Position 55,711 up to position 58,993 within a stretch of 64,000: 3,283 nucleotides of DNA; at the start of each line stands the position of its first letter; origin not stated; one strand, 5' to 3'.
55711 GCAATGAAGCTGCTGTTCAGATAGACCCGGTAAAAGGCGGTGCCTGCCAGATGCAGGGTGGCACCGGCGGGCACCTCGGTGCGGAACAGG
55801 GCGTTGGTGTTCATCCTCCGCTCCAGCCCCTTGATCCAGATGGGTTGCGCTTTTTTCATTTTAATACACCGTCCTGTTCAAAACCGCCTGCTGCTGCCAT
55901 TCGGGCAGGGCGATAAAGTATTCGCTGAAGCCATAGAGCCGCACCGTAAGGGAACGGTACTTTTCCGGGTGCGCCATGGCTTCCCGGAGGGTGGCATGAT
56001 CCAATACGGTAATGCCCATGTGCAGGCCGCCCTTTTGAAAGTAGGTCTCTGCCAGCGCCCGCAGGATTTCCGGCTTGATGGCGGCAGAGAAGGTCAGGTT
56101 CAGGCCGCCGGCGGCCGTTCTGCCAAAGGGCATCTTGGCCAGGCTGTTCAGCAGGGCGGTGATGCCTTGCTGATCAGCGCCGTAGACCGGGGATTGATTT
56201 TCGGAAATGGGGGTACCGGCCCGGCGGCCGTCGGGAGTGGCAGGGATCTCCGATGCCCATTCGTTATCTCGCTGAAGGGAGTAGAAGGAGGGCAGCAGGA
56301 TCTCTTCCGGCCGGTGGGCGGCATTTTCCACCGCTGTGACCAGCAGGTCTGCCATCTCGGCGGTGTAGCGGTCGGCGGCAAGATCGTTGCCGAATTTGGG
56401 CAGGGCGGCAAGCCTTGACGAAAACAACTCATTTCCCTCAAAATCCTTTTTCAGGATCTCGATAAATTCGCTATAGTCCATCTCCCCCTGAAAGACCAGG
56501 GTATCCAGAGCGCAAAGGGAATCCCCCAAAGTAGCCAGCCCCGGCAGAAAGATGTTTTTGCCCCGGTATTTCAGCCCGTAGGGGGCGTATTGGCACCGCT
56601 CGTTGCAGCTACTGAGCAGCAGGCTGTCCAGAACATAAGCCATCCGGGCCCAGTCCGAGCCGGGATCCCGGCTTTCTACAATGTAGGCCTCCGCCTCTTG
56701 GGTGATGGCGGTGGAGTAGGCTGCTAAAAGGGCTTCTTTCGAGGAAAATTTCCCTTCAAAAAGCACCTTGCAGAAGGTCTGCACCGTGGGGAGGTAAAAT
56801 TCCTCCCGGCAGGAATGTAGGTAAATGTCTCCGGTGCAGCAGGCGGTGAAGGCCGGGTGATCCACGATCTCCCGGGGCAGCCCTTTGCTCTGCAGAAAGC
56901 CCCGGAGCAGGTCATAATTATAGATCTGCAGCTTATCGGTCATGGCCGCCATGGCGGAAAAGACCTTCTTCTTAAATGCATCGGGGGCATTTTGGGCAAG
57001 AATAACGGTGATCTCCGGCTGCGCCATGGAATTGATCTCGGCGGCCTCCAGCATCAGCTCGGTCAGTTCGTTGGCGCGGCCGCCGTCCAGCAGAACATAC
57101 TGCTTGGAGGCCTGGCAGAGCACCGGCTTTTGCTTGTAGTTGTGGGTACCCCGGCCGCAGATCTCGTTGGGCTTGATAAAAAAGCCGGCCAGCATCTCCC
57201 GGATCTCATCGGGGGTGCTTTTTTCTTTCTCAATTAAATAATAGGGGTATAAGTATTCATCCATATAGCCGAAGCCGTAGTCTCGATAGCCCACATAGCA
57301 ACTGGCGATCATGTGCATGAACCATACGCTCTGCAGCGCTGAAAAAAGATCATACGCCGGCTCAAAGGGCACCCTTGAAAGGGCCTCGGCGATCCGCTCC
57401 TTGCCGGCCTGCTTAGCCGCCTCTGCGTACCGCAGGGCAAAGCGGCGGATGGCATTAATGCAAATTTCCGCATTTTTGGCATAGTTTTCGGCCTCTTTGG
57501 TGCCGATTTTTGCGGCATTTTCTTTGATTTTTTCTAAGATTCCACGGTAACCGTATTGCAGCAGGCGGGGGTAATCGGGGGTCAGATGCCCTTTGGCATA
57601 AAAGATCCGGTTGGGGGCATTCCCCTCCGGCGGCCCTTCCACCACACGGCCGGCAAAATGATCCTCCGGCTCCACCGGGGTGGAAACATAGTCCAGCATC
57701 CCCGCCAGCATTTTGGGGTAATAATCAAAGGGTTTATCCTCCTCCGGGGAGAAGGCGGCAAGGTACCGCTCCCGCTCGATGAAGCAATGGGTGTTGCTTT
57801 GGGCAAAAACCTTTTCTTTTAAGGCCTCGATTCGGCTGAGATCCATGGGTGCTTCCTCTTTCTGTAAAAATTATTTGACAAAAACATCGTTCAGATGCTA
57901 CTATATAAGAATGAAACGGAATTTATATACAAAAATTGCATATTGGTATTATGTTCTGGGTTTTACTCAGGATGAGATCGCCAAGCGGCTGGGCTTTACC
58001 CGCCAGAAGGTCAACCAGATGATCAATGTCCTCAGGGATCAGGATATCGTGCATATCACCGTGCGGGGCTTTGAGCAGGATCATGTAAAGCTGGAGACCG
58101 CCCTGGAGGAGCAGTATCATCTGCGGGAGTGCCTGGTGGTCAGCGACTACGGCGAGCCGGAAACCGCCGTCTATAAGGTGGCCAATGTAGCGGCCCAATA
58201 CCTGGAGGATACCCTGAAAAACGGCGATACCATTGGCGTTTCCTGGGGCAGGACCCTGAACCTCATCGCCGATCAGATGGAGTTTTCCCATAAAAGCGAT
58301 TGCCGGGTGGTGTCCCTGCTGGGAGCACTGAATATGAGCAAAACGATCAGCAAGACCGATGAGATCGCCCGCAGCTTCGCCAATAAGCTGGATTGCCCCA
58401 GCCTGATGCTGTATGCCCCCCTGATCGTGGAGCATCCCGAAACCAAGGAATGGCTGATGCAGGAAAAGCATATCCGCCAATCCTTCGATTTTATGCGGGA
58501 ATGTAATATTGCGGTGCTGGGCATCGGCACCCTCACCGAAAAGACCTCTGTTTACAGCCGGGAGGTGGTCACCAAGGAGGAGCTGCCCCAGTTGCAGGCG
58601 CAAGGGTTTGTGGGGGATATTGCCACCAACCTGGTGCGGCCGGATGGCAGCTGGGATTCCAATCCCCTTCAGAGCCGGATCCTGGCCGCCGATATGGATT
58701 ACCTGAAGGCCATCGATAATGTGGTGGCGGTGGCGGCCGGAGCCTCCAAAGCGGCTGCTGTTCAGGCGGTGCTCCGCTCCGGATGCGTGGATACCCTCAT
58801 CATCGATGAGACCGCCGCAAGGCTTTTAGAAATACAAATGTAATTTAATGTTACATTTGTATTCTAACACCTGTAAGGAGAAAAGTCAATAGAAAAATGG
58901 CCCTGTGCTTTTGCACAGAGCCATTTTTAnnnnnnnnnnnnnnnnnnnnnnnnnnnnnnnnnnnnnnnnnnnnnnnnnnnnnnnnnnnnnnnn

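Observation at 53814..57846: PFL-like glycyl radical enzyme (661 aa) without an adjacent activase, co-oriented with a GH78 rhamnosidase, a 2-hydroxyacid dehydrogenase and a GDPD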

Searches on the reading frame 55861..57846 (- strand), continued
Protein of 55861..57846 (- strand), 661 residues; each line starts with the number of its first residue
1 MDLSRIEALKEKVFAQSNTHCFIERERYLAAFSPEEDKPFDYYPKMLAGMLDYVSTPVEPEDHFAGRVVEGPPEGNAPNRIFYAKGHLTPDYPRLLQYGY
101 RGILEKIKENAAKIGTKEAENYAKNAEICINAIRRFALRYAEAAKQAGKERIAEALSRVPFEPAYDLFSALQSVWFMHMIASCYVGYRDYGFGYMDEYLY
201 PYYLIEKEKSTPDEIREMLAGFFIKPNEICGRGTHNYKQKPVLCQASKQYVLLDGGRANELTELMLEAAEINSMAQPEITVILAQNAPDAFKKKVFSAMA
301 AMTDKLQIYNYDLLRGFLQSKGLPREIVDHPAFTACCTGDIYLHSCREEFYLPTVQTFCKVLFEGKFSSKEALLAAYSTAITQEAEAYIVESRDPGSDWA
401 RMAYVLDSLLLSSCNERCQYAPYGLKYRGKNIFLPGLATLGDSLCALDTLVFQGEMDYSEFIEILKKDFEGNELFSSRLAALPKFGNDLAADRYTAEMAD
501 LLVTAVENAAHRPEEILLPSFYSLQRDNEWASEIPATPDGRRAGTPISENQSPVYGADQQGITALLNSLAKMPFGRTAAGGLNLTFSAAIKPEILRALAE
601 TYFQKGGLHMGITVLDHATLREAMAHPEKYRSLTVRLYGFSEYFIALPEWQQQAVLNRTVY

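Call 84: find_encoding_contigs(protein=P0272, flank=10000, max_places=4)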
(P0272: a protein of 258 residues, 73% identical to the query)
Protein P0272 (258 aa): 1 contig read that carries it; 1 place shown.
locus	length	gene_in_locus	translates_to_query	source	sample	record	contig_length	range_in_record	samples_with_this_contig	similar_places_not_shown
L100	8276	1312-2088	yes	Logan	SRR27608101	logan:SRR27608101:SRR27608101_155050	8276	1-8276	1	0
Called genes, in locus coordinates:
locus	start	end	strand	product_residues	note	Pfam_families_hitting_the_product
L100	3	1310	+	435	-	?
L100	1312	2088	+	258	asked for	PF13353:Fer4_12, PF04055:Radical_SAM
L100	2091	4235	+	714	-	PF17389:Bac_rhamnosid6H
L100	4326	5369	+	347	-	PF00389:2-Hacid_dh, PF02826:2-Hacid_dh_C, PF00670:AdoHcyase_NAD (weak)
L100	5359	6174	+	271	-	PF03009:GDPD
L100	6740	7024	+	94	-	-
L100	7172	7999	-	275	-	PF12833:HTH_18, PF00165:HTH_AraC (weak)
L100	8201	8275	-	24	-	?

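Call 85: find_encoding_contigs(protein=P0276, flank=10000, max_places=6)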
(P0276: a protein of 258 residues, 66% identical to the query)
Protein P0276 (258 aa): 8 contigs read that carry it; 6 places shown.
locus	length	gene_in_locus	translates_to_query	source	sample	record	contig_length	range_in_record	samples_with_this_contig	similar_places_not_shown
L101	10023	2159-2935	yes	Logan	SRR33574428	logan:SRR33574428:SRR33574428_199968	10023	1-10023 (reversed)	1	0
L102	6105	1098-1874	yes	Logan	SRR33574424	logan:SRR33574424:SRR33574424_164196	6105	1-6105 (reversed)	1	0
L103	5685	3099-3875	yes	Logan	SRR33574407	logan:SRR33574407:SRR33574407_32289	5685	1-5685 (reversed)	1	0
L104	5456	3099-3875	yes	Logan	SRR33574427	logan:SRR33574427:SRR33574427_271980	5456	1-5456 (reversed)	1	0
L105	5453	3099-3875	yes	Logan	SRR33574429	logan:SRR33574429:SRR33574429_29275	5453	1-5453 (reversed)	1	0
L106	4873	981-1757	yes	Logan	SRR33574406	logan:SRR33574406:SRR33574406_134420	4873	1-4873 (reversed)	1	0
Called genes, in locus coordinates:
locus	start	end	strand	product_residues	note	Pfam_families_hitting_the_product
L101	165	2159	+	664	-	PF02901:PFL-like, PF01228:Gly_radical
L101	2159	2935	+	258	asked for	PF13353:Fer4_12, PF04055:Radical_SAM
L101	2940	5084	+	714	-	PF17389:Bac_rhamnosid6H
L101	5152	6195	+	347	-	PF00389:2-Hacid_dh, PF02826:2-Hacid_dh_C, PF00670:AdoHcyase_NAD (weak)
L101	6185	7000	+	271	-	PF03009:GDPD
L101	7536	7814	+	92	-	-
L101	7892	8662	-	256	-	PF00165:HTH_AraC (faint), PF12833:HTH_18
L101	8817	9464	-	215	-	PF06130:PTAC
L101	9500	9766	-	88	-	PF03319:EutN_CcmL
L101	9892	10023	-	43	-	?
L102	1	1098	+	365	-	?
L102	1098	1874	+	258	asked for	PF13353:Fer4_12, PF04055:Radical_SAM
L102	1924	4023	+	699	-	PF17389:Bac_rhamnosid6H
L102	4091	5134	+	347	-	PF00389:2-Hacid_dh, PF02826:2-Hacid_dh_C, PF00670:AdoHcyase_NAD (weak)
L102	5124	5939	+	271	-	PF03009:GDPD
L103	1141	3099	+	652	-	PF02901:PFL-like, PF01228:Gly_radical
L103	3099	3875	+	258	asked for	PF13353:Fer4_12, PF04055:Radical_SAM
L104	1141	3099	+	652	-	PF02901:PFL-like, PF01228:Gly_radical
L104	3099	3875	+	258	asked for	PF13353:Fer4_12, PF04055:Radical_SAM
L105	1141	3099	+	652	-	PF02901:PFL-like, PF01228:Gly_radical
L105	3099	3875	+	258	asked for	PF13353:Fer4_12, PF04055:Radical_SAM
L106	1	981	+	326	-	?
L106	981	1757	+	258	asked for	PF13353:Fer4_12, PF04055:Radical_SAM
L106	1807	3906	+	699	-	PF17389:Bac_rhamnosid6H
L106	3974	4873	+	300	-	?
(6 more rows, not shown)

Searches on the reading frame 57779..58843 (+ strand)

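Call 8: search_protein_families(library=pfam, proteins=[window:57779-58843:+], max_evalue=0.01)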
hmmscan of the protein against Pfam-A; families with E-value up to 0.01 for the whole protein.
window:57779-58843:+ (354 aa): 8 families
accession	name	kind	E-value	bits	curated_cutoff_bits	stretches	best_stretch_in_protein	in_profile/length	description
PF04198.19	Sugar-bind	-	1.9e-65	221.1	27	1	102-350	6-255/257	Putative sugar-binding domain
PF13545.12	HTH_Crp_2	-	1e-05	25.8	27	1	60-94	21-54/70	Crp-like helix-turn-helix domain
PF12802.13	MarR_2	-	0.00027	21.5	27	1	62-91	21-50/61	MarR family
PF16509.11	KORA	-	0.00068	20.2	26.7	1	52-100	21-69/84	TrfB plasmid transcriptional repressor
PF08281.18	Sigma70_r4_2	-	0.0014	18.6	25.7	1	57-82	22-47/54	Sigma-70, region 4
PF13412.12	HTH_24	-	0.0033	17.4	21.9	1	63-91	19-47/48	Winged helix-turn-helix DNA-binding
PF24034.1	DUF7343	-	0.0037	17.5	27.6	0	63-92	20-49/62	Domain of unknown function (DUF7343)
PF04545.22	Sigma70_r4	-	0.0086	16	24.1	0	56-81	15-40/50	Sigma-70, region 4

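Call 9: search_protein_families(library=ncbifam, proteins=[window:57779-58843:+], max_evalue=0.01)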
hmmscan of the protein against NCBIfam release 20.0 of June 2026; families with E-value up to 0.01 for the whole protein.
window:57779-58843:+ (354 aa): 2 families
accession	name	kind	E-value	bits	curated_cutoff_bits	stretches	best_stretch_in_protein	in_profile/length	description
NF053881.1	TransRegDeoRBac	equivalog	2.1e-59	201.3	420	1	46-350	5-309/311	DNA-binding transcriptional repressor DeoR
NF011947.0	PRK15418.1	equivalog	1.7e-30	106.3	486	1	48-349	17-313/319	transcriptional regulator LsrR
